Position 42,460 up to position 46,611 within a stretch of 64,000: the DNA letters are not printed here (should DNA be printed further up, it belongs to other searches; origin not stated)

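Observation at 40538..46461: Roughly 1,970-codon surface glycoprotein gene split in two by a single frameshift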

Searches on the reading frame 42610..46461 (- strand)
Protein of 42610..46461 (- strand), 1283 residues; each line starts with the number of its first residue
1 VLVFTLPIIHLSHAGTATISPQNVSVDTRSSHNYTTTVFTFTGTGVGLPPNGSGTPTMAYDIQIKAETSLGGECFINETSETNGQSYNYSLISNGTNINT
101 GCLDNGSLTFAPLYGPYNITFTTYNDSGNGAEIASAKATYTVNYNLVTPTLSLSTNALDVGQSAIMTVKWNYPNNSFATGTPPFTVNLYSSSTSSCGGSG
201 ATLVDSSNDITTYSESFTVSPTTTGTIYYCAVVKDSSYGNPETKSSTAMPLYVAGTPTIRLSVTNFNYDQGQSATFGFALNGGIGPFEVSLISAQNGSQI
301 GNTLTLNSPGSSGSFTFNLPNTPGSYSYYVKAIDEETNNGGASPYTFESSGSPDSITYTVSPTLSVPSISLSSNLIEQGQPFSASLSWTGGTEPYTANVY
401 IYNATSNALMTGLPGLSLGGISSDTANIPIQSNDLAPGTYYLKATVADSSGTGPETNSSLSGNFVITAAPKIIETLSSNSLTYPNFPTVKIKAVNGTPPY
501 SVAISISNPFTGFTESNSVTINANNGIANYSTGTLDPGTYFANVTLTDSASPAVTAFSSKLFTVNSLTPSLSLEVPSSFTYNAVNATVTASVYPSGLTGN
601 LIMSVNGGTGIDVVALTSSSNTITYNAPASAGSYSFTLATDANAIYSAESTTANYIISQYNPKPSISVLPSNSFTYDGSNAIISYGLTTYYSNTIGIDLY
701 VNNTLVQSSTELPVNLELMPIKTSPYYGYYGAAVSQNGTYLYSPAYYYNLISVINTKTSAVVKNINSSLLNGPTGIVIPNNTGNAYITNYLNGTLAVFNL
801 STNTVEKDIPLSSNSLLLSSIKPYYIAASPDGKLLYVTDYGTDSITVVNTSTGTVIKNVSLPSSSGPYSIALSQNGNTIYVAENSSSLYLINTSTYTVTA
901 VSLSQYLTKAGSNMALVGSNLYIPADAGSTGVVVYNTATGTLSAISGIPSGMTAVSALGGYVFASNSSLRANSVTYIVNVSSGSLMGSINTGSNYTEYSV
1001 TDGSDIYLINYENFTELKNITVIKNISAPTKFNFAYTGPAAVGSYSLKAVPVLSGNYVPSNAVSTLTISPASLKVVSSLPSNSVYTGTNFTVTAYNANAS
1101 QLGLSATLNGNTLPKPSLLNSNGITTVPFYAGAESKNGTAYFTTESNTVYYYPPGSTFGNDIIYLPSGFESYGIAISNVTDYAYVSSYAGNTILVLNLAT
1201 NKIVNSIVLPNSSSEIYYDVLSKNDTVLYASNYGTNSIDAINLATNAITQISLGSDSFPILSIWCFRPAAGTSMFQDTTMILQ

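Call 6: search_protein_families(library=pfam, proteins=[window:42610-46461:-], max_evalue=0.01)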
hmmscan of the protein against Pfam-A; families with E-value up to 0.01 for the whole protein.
window:42610-46461:- (1283 aa): 3 families
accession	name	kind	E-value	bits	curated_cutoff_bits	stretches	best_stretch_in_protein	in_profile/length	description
PF10282.15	Lactonase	-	5e-08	33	21.7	1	735-894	45-221/344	Lactonase, 7-bladed beta-propeller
PF23664.1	Ig_Pom152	-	8.9e-07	29.6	27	0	179-245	31-94/106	Nucleoporin pom152-like, immunoglobulin-like domain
PF25174.1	Beta-prop_THOC3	-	1.6e-05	24.5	305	2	794-902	25-126/272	THOC3 beta-propeller domain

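Call 8: find_encoding_contigs(protein=window:42610-46461:-, flank=10000, max_places=10)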
Protein window:42610-46461:- (1283 aa): no gene with exactly this product is on record in the collection.
